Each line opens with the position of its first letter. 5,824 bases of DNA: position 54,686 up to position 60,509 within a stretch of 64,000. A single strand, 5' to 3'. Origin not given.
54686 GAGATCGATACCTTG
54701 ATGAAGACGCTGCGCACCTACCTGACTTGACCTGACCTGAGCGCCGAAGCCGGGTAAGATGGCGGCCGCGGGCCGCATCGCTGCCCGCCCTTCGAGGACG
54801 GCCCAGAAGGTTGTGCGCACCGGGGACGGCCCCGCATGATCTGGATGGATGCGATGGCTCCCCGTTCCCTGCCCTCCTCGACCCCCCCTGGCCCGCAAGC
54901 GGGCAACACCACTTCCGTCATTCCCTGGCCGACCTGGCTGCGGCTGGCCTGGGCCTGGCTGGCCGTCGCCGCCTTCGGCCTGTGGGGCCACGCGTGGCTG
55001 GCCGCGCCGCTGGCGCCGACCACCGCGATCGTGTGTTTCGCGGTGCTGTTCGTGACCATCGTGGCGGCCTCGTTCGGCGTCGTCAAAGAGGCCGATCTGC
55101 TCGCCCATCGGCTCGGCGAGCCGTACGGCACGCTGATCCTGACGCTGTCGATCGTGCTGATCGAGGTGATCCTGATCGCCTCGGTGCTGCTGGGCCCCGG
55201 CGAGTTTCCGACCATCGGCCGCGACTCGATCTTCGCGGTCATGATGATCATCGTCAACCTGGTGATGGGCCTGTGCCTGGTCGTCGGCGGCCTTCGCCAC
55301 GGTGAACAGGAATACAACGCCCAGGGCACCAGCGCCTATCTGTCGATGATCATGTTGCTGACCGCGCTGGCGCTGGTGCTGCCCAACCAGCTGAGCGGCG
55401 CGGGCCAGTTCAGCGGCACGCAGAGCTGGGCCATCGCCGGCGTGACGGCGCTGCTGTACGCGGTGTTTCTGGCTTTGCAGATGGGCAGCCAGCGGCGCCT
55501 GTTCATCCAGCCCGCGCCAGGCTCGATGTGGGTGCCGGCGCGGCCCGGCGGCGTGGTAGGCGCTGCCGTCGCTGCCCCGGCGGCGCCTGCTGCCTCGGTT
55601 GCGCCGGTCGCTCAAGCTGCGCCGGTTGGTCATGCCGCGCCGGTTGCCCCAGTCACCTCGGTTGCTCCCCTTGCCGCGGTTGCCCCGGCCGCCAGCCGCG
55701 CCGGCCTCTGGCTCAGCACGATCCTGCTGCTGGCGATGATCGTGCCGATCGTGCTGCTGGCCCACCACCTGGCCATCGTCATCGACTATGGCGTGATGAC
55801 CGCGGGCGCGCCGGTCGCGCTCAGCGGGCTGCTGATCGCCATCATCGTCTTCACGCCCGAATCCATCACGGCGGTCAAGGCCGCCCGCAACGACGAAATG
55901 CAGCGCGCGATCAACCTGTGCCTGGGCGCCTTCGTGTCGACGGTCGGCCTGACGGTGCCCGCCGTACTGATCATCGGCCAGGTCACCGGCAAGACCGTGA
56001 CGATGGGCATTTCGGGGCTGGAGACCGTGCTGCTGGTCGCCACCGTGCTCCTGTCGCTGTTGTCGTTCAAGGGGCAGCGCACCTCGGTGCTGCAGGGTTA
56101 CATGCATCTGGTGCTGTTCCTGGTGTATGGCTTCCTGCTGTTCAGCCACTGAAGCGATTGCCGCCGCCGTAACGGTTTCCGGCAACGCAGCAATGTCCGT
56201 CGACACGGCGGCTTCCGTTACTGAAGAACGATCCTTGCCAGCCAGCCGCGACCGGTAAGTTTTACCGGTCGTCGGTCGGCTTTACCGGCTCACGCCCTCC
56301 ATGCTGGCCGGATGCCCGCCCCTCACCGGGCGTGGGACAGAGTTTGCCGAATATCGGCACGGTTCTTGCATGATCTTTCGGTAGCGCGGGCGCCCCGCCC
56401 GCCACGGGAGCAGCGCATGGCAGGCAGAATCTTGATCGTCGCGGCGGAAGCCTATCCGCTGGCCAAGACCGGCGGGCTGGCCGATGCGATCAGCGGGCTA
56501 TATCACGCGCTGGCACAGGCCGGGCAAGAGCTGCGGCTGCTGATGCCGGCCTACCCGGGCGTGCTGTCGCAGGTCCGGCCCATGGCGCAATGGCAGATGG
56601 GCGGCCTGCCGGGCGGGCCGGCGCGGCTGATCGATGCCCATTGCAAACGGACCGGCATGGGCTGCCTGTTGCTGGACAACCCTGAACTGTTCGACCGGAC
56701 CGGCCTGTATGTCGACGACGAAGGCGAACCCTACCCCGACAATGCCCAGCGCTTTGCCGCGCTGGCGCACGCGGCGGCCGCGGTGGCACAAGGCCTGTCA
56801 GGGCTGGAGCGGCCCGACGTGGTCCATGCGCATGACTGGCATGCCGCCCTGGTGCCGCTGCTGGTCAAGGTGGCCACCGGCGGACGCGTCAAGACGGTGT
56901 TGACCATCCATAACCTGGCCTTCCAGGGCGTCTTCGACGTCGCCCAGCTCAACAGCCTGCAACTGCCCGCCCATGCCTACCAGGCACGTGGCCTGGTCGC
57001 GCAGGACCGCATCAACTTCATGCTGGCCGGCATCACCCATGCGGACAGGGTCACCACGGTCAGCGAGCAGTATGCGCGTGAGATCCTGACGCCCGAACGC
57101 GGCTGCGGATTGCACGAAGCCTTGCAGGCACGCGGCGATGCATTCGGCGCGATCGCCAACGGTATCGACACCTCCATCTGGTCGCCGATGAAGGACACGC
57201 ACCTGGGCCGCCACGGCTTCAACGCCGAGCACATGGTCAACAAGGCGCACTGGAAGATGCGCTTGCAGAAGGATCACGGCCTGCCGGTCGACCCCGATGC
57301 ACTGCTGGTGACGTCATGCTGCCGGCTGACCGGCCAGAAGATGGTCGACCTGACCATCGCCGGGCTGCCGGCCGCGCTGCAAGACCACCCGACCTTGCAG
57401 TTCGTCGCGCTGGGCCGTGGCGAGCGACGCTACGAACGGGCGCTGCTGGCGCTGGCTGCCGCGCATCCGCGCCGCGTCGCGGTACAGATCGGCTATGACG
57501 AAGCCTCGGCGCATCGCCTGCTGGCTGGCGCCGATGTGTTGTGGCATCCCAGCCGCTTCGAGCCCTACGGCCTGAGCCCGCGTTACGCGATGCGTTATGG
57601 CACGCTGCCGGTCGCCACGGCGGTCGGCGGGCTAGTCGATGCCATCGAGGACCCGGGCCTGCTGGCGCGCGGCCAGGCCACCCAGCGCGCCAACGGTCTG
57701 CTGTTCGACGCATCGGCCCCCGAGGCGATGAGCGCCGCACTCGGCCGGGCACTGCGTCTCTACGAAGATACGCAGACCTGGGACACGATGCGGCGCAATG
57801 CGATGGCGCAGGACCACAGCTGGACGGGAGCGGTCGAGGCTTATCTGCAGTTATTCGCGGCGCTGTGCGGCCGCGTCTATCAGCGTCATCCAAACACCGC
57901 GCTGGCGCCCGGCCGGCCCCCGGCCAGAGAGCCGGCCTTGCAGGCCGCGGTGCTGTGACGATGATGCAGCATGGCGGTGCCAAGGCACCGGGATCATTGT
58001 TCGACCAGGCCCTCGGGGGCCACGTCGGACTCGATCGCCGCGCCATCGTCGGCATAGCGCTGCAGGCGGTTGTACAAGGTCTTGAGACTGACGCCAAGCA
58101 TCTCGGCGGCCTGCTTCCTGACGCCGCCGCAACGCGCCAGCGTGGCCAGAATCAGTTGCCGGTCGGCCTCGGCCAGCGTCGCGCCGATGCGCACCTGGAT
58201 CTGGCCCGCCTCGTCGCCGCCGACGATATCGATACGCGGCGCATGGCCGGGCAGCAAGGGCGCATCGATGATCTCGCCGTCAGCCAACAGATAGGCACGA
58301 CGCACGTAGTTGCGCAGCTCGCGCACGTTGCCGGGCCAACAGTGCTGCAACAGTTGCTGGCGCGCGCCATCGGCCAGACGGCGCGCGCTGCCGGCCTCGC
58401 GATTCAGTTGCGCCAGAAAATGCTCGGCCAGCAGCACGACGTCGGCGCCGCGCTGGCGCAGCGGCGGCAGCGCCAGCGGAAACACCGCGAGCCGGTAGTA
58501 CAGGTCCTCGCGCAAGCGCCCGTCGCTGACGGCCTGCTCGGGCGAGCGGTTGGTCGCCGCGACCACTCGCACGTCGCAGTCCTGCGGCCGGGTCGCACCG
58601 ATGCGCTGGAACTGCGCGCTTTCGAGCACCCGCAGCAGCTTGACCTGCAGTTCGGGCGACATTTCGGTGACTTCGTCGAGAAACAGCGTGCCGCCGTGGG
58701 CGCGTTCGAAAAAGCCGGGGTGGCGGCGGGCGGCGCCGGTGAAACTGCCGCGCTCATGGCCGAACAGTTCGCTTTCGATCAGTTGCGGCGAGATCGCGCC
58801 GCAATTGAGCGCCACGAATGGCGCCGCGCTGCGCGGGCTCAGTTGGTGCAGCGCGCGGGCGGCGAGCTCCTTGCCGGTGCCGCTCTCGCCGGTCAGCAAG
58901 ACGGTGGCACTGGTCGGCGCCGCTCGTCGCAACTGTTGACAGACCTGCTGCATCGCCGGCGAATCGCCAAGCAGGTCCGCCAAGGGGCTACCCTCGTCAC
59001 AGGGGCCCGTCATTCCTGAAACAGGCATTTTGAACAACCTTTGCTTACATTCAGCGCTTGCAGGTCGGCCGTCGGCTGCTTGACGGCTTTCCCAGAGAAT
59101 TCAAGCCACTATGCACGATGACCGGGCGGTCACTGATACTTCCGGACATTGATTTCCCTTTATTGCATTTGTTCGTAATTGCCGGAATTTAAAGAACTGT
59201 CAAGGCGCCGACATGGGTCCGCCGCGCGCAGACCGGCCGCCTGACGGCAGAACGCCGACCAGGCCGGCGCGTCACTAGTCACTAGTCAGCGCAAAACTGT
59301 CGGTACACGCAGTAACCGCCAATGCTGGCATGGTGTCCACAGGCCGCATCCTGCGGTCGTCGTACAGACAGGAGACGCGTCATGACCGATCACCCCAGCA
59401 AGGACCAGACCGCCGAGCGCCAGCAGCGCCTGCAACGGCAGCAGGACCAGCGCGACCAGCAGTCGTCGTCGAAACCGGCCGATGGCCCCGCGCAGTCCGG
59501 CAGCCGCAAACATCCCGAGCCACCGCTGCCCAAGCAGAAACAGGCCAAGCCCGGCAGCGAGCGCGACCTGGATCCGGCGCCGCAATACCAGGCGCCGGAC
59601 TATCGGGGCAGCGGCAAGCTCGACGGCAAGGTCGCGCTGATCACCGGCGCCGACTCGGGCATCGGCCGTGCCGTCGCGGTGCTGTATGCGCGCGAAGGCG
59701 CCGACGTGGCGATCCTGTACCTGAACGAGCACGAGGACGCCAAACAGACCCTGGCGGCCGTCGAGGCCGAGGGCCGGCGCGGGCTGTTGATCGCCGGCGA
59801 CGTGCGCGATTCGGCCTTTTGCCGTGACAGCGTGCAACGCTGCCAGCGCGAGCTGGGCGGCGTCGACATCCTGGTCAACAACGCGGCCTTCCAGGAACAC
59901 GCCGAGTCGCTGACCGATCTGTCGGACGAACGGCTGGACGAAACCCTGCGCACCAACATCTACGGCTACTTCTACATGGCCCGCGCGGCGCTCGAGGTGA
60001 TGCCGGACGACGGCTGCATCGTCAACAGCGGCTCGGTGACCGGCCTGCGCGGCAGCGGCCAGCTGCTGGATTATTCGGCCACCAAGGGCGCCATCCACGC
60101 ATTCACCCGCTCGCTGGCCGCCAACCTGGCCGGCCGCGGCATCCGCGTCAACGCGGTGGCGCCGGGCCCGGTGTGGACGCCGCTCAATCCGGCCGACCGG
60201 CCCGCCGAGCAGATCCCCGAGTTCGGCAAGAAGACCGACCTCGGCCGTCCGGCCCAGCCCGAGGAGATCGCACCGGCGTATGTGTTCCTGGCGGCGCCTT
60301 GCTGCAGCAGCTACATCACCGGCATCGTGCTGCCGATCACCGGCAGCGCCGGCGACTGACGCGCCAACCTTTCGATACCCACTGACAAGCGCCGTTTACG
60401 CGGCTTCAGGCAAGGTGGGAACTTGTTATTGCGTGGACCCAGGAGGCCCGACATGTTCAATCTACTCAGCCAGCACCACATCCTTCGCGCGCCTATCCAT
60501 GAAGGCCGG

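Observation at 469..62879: Complete strand switch of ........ (KOPS-like) octamers around 33.5 kb: the window spans the replication terminus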

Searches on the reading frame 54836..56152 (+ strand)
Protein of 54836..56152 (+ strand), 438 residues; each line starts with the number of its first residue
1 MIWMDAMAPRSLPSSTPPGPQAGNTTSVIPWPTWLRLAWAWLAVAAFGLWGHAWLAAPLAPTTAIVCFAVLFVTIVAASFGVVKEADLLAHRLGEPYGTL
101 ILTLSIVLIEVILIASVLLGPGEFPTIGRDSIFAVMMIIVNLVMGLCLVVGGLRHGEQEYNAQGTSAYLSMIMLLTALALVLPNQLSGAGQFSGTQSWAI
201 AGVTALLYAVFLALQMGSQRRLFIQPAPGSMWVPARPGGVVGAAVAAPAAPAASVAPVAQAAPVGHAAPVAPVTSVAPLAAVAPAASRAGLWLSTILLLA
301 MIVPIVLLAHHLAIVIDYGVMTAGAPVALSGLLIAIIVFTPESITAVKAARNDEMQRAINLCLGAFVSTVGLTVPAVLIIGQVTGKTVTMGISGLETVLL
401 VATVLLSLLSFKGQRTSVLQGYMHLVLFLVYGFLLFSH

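Call 27: find_encoding_contigs(protein=window:54836-56152:+, flank=10000, max_places=3)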
Protein window:54836-56152:+ (438 aa): 3 contigs read that carry it; 1 place shown.
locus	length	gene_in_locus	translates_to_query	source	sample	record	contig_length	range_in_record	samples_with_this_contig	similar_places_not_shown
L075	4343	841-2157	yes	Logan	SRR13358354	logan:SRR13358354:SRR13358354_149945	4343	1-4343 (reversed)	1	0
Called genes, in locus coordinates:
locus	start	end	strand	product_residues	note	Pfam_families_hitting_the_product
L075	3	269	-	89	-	?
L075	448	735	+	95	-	PF02583:Trns_repr_metal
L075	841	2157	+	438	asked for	PF01699:Na_Ca_ex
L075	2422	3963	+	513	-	PF08323:Glyco_transf_5, PF13439:Glyco_transf_4, PF13579:Glyco_trans_4_4, PF00534:Glycos_transf_1, PF20706:GT4-conflict (weak), PF13692:Glyco_trans_1_4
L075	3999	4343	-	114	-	?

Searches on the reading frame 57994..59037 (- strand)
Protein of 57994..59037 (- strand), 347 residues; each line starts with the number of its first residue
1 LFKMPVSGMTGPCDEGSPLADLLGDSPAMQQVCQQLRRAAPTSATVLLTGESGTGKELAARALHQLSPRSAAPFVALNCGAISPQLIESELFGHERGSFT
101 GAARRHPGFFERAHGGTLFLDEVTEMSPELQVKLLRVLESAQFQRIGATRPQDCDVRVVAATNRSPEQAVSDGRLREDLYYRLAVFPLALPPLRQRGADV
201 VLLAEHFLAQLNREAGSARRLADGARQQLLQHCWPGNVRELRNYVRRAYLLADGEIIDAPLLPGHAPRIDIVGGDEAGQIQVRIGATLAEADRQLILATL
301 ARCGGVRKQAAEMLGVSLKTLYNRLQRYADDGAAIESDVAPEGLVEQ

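Call 31: search_protein_families(library=pfam, proteins=[window:57994-59037:-])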
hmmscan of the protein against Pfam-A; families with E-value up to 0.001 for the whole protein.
window:57994-59037:- (347 aa): 12 families
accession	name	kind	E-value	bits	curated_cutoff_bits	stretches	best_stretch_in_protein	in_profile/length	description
PF00158.32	Sigma54_activat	-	3.5e-70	235.5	20.2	1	23-188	2-167/168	Sigma-54 interaction domain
PF14532.12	Sigma54_activ_2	-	1.1e-22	81.2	25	1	23-193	1-138/138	Sigma-54 interaction domain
PF25601.1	AAA_lid_14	-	6.3e-21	74.4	27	1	194-265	1-73/87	AAA+ ATPase lid domain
PF02954.25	HTH_8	-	2.5e-14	53.2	22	1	287-328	1-42/42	Bacterial regulatory protein, Fis family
PF07728.20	AAA_5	-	3.3e-10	40.6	22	1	46-171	2-127/139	AAA domain (dynein-related subfamily)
PF01078.27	Mg_chelatase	-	2.2e-09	37.4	20.3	1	101-168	93-162/207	Magnesium chelatase, subunit ChlI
PF00004.35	AAA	-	7.1e-06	26.9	21.2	1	46-167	1-112/131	ATPase family associated with various cellular activities (AAA)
PF13384.12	HTH_23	-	7.9e-06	26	24.6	1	289-333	3-46/50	Homeodomain-like domain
PF18024.7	HTH_50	-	5.6e-05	23.2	27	1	288-328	8-47/50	Helix-turn-helix domain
PF13551.12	HTH_29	-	0.0002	21.8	28.1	1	300-334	7-42/64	Winged helix-turn helix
PF13556.12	HTH_30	-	0.0002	21.5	27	1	297-328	5-36/59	PucR C-terminal helix-turn-helix domain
PF13191.12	AAA_16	-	0.00061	20.8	32.6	0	29-139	9-121/167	AAA ATPase domain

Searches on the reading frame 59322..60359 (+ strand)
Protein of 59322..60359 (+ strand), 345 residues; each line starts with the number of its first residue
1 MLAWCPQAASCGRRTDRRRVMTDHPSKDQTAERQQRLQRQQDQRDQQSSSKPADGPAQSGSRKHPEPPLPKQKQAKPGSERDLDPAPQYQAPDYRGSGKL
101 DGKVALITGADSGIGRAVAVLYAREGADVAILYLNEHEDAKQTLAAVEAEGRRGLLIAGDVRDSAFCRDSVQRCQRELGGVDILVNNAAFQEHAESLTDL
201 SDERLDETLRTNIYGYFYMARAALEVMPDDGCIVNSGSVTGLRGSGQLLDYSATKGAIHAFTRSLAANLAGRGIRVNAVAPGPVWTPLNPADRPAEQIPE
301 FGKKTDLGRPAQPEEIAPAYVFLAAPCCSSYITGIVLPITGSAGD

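Call 31: search_protein_families(library=pfam, proteins=[window:59322-60359:+])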
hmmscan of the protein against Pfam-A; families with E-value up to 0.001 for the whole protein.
window:59322-60359:+ (345 aa): 3 families
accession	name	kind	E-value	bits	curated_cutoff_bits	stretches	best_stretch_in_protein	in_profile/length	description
PF13561.12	adh_short_C2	-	4.1e-56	190.6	27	1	109-339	1-231/236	Enoyl-(Acyl carrier protein) reductase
PF00106.31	adh_short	-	8.7e-50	169.4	26.6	1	103-294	1-192/195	short chain dehydrogenase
PF08659.16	KR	-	4.5e-11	43.4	22.6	1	105-267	3-165/180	KR domain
